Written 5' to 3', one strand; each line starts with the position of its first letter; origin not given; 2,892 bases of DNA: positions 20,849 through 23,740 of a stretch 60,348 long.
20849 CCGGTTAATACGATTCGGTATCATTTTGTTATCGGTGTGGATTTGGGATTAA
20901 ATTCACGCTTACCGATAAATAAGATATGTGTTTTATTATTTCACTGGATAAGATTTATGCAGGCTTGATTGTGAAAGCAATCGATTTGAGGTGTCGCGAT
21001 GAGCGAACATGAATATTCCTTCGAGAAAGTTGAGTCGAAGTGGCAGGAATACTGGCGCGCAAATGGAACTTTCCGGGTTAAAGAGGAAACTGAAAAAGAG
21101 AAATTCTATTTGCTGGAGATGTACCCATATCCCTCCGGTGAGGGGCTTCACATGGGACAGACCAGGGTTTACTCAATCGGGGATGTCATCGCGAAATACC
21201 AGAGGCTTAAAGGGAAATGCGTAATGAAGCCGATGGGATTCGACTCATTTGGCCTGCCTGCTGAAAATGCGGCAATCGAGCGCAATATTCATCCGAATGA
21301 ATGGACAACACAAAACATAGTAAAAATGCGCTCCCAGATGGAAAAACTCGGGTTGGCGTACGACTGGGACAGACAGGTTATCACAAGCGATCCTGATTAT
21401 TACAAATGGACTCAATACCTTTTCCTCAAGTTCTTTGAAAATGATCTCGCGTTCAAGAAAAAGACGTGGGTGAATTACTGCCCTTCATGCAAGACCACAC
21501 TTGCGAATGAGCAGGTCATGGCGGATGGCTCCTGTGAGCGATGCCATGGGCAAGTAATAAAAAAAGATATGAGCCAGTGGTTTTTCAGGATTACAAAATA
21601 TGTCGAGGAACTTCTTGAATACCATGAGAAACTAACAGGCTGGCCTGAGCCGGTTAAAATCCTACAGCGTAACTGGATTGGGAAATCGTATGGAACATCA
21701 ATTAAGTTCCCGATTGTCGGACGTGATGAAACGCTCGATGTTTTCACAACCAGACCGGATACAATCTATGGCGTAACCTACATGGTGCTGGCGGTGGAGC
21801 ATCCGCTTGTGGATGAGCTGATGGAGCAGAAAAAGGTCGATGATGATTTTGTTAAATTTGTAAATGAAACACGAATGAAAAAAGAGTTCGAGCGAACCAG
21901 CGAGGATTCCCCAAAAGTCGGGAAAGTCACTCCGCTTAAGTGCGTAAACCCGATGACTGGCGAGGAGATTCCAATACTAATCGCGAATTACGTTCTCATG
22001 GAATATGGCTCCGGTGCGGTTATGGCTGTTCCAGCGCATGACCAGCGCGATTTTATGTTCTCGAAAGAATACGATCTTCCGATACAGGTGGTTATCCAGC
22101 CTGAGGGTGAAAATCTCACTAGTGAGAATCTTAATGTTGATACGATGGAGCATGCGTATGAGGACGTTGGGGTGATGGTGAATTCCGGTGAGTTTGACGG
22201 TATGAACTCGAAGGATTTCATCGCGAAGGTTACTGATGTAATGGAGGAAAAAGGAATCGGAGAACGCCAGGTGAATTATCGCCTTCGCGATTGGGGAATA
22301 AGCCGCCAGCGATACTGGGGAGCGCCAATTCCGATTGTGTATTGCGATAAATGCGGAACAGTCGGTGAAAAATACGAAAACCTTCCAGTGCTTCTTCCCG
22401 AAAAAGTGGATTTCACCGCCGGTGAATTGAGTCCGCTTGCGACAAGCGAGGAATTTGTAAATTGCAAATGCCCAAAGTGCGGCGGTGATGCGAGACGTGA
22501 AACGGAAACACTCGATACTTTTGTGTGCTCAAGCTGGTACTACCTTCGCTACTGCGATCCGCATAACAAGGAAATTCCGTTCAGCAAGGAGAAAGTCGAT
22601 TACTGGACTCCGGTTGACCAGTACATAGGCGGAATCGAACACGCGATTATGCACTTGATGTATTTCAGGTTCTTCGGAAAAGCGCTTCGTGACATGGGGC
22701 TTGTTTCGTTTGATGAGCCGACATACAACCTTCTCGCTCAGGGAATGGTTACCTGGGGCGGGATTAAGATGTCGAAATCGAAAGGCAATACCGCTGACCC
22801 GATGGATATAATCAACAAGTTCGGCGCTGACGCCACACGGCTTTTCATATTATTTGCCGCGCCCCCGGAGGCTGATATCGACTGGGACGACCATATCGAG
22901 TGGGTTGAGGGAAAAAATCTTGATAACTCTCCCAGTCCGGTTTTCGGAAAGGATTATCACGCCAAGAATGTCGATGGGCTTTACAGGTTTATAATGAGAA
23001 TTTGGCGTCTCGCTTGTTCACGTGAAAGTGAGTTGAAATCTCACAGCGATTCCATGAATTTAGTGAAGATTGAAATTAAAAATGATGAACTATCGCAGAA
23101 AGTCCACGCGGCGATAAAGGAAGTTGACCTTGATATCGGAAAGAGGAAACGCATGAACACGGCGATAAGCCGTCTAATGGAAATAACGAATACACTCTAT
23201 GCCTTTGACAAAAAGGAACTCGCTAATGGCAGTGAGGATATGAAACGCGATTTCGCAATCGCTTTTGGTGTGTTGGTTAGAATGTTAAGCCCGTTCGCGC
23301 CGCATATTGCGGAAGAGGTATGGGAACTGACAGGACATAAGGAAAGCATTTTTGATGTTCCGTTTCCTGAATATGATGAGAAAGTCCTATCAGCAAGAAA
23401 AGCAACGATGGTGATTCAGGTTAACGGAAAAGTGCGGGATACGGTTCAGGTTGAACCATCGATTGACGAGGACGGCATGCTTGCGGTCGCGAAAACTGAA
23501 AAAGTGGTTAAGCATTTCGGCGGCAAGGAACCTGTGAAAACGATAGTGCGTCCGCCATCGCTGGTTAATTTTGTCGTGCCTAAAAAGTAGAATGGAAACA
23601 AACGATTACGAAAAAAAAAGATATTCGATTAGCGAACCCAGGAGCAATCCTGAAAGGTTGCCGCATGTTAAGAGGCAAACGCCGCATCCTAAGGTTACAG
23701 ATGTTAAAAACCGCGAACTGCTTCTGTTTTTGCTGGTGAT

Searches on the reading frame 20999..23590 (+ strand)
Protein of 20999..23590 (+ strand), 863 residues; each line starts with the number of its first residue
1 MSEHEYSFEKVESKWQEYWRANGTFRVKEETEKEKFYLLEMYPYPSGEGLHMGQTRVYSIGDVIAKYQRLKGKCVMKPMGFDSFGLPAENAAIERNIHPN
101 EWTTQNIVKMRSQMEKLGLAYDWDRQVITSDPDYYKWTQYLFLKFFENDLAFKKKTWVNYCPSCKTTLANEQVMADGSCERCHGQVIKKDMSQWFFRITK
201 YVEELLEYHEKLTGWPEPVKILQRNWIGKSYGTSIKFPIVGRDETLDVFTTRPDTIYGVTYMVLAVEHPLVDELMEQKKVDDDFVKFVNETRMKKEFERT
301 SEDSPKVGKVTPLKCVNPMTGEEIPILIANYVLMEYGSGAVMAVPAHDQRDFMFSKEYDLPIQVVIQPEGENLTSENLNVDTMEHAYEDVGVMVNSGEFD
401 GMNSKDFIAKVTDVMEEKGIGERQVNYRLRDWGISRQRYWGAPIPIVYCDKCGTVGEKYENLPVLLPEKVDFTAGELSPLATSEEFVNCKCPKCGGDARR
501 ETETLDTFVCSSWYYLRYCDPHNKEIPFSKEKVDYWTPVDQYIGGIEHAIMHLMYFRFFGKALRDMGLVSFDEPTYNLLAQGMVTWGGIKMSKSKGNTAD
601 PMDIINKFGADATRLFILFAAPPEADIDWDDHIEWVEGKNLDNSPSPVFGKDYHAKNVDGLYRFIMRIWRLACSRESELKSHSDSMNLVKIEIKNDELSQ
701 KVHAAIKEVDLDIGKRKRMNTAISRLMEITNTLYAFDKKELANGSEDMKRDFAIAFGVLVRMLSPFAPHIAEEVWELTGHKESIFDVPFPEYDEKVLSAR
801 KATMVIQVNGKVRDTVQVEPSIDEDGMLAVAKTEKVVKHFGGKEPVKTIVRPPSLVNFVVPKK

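Call 30: search_protein_families(library=pfam, proteins=[window:20999-23590:+], max_evalue=0.001)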
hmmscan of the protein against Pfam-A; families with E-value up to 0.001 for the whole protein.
window:20999-23590:+ (863 aa): 4 families
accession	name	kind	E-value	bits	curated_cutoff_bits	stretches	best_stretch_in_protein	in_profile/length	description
PF13603.12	tRNA-synt_1_2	-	7.3e-70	234.7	25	1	224-415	1-184/185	Leucyl-tRNA synthetase, editing domain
PF00133.28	tRNA-synt_1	-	4.5e-49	167.8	22.7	2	14-227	1-225/414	tRNA synthetases class I (I, L, M and V)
PF09334.17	tRNA-synt_1g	-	7.2e-28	97.9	20.1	2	42-185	7-145/391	tRNA synthetases class I (M)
PF08264.19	Anticodon_1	-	2.8e-19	69.9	25.1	1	698-824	4-144/148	Anticodon-binding domain of tRNA ligase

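Call 31: find_homologous_proteins(query=window:20999-23590:+, max_evalue=1e-100)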
Query window:20999-23590:+ (863 aa): 8000 proteins with E <= 1e-100 among 8000 candidates; the best 120 are listed.
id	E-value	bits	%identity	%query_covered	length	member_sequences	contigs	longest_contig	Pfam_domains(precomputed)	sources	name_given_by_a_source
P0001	0.0e+0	2034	100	100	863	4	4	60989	PF09334.18,PF08264.20,PF13603.13,PF00133.29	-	-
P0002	0.0e+0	1623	76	100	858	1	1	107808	PF09334.18,PF08264.20,PF13603.13,PF00133.29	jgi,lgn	jgi:leucyl-tRNA synthetase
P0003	0.0e+0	1617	78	100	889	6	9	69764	PF09334.18,PF08264.20,PF13603.13,PF00133.29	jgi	jgi:leucyl-tRNA synthetase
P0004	0.0e+0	1557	75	100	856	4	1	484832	PF09334.18,PF08264.20,PF13603.13,PF00133.29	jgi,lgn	-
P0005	0.0e+0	1475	79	89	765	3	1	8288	PF09334.18,PF08264.20,PF13603.13,PF00133.29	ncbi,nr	ncbi:leucine--tRNA ligase, partial [bacterium]|nr:leucine--tRNA ligase [bacterium] MBU1025115.1 leuc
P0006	0.0e+0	1017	53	99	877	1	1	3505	PF09334.18,PF08264.20,PF13603.13,PF00133.29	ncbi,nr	ncbi:MAG TPA: leucine--tRNA ligase [bacterium]|nr:leucine--tRNA ligase [bacterium]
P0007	0.0e+0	1014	54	99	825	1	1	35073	PF09334.18,PF01406.26,PF08264.20,PF13603.13,PF01921.25,PF00133.29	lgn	-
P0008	2.5e-298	1010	53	99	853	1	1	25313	PF09334.18,PF08264.20,PF13603.13,PF00133.29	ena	-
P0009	1.2e-297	1008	53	99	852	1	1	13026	PF09334.18,PF08264.20,PF13603.13,PF00133.29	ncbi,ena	-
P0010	5.8e-295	999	53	99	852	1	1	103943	PF09334.18,PF08264.20,PF13603.13,PF00133.29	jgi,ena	-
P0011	1.7e-294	997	53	99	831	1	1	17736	PF09334.18,PF01406.26,PF08264.20,PF13603.13,PF01921.25,PF00133.29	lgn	-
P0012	2.0e-293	994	53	99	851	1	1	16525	PF09334.18,PF08264.20,PF13603.13,PF00133.29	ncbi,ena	-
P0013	3.4e-293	993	53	99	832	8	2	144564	PF09334.18,PF01406.26,PF08264.20,PF13603.13,PF01921.25,PF00133.29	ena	-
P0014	6.0e-293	992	52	99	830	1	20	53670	PF09334.18,PF01406.26,PF08264.20,PF13603.13,PF00133.29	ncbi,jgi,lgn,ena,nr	ncbi:MAG TPA: leucine--tRNA ligase [Halanaerobiaceae bacterium]|nr:leucine--tRNA ligase [Bacillota b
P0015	6.9e-293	992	53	100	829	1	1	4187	PF09334.18,PF01406.26,PF08264.20,PF13603.13,PF01921.25,PF00133.29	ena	-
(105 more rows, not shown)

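Call 74: find_encoding_contigs(protein=P0004, flank=10000, max_places=2)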
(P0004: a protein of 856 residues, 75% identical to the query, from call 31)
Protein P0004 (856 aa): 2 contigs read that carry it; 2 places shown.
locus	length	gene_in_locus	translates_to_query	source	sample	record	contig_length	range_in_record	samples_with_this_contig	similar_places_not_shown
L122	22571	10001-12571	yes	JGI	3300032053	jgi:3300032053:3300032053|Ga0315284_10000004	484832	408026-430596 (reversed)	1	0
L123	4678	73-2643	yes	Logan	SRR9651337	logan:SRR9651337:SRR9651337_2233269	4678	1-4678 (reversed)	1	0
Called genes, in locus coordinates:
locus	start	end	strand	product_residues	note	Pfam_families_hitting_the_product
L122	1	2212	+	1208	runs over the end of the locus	PF12895:ANAPC3 (faint), PF13428:TPR_14 (faint), PF14559:TPR_19 (faint), PF25058:ARM_TT21 (faint), PF01535:PPR (faint)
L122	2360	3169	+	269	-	PF01048:PNP_UDP_1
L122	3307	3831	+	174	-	-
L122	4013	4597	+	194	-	-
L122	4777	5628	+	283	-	PF01844:HNH (weak)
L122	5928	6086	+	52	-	-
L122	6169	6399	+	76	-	PF22513:FitA-like_RHH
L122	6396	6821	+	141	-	PF01850:PIN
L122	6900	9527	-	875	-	PF06739:SBBP (weak)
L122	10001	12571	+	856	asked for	PF00133:tRNA-synt_1, PF09334:tRNA-synt_1g, PF13603:tRNA-synt_1_2, PF00133:tRNA-synt_1, PF09334:tRNA-synt_1g (weak), PF08264:Anticodon_1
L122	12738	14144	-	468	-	-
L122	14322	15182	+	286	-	PF00590:TP_methylase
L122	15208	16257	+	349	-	PF26550:Tricorn_2nd (faint), PF02239:Cytochrom_D1 (weak), PF22494:choice_anch_I (faint), PF23381:Beta-prop_IFT122_1st (faint), PF23414:Beta-prop_EML_2 (faint), PF21783:YNCE (faint), PF25174:Beta-prop_THOC3 (weak)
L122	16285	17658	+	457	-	-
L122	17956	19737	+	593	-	PF22113:Mtrc-MtrF_II-IV_dom (faint), PF13435:Cytochrome_C554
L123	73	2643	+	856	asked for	PF00133:tRNA-synt_1, PF09334:tRNA-synt_1g, PF13603:tRNA-synt_1_2, PF00133:tRNA-synt_1, PF09334:tRNA-synt_1g (weak), PF08264:Anticodon_1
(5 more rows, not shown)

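Call 75: find_encoding_contigs(protein=P0002, flank=10000, max_places=2)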
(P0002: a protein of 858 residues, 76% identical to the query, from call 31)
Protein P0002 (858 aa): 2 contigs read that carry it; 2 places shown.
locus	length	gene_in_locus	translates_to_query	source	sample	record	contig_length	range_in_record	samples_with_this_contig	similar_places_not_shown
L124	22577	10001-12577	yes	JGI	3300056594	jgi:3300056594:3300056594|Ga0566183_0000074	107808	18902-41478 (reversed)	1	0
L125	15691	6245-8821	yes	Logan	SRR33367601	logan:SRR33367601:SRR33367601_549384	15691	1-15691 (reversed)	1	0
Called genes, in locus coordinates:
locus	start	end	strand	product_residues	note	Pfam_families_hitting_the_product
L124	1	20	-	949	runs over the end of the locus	-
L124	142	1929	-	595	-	PF00583:Acetyltransf_1 (faint), PF13480:Acetyltransf_6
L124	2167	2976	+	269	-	PF01048:PNP_UDP_1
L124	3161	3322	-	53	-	-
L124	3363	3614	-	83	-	-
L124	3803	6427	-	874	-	-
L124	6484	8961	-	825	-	PF05345:He_PIG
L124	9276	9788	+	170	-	-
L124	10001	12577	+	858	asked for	PF00133:tRNA-synt_1, PF09334:tRNA-synt_1g, PF13603:tRNA-synt_1_2, PF00133:tRNA-synt_1, PF09334:tRNA-synt_1g (weak), PF08264:Anticodon_1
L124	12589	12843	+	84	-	-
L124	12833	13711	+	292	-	PF00590:TP_methylase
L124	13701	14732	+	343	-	PF25172:Beta-prop_WDR3_2nd (weak), PF26550:Tricorn_2nd (faint), PF25168:Beta-prop_WDR36-Utp21_2nd (faint), PF02239:Cytochrom_D1 (faint), PF23381:Beta-prop_IFT122_1st, PF25174:Beta-prop_THOC3, PF23414:Beta-prop_EML_2, PF25174:Beta-prop_THOC3 (weak), +3 more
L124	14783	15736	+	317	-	-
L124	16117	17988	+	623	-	PF13435:Cytochrome_C554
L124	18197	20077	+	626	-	PF22113:Mtrc-MtrF_II-IV_dom (faint), PF13435:Cytochrome_C554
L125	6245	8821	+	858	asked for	PF00133:tRNA-synt_1, PF09334:tRNA-synt_1g, PF13603:tRNA-synt_1_2, PF00133:tRNA-synt_1, PF09334:tRNA-synt_1g (weak), PF08264:Anticodon_1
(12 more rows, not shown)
